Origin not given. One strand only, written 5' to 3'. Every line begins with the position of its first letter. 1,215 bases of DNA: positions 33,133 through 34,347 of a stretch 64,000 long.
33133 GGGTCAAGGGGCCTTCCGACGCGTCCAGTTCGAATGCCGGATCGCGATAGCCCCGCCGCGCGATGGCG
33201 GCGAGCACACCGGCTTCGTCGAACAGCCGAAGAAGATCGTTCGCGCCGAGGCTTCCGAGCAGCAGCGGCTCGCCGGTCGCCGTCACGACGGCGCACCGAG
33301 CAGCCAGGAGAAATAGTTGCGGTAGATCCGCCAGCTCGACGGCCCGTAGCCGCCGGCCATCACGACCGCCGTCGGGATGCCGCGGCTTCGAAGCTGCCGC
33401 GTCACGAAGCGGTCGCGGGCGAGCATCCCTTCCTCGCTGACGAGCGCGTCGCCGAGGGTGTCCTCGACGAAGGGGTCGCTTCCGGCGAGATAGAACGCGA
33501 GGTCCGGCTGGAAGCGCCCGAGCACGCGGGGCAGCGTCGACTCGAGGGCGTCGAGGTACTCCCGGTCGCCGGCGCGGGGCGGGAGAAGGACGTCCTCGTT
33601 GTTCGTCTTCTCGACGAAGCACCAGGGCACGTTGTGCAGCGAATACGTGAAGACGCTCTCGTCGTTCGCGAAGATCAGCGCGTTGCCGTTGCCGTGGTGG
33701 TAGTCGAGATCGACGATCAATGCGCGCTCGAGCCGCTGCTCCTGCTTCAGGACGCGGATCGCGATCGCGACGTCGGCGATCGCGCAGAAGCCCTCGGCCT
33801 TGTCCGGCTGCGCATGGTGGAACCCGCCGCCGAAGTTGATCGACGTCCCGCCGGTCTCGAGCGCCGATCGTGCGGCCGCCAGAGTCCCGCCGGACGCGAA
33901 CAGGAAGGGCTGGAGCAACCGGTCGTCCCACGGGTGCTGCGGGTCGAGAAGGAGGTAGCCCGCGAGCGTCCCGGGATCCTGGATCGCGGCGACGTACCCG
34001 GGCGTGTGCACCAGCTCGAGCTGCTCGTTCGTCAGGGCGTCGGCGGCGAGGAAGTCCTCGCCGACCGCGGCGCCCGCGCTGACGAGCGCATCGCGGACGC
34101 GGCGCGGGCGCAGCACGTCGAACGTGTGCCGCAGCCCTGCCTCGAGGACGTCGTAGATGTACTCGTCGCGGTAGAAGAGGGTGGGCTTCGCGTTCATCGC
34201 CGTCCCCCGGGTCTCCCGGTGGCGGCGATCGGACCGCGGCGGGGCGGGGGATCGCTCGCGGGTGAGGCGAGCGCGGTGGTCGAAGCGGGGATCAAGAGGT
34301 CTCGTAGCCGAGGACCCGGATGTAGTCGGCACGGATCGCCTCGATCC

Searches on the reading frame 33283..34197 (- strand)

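Call 17: search_protein_families(library=pfam, proteins=[window:33283-34197:-], max_evalue=0.00001)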
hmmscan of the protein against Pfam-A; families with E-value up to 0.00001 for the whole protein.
window:33283-34197:- (304 aa): 1 family
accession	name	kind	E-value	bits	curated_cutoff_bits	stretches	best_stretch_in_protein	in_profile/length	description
PF00850.24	Hist_deacetyl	-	5.5e-51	174.1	27.9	1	28-288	5-286/298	Histone deacetylase domain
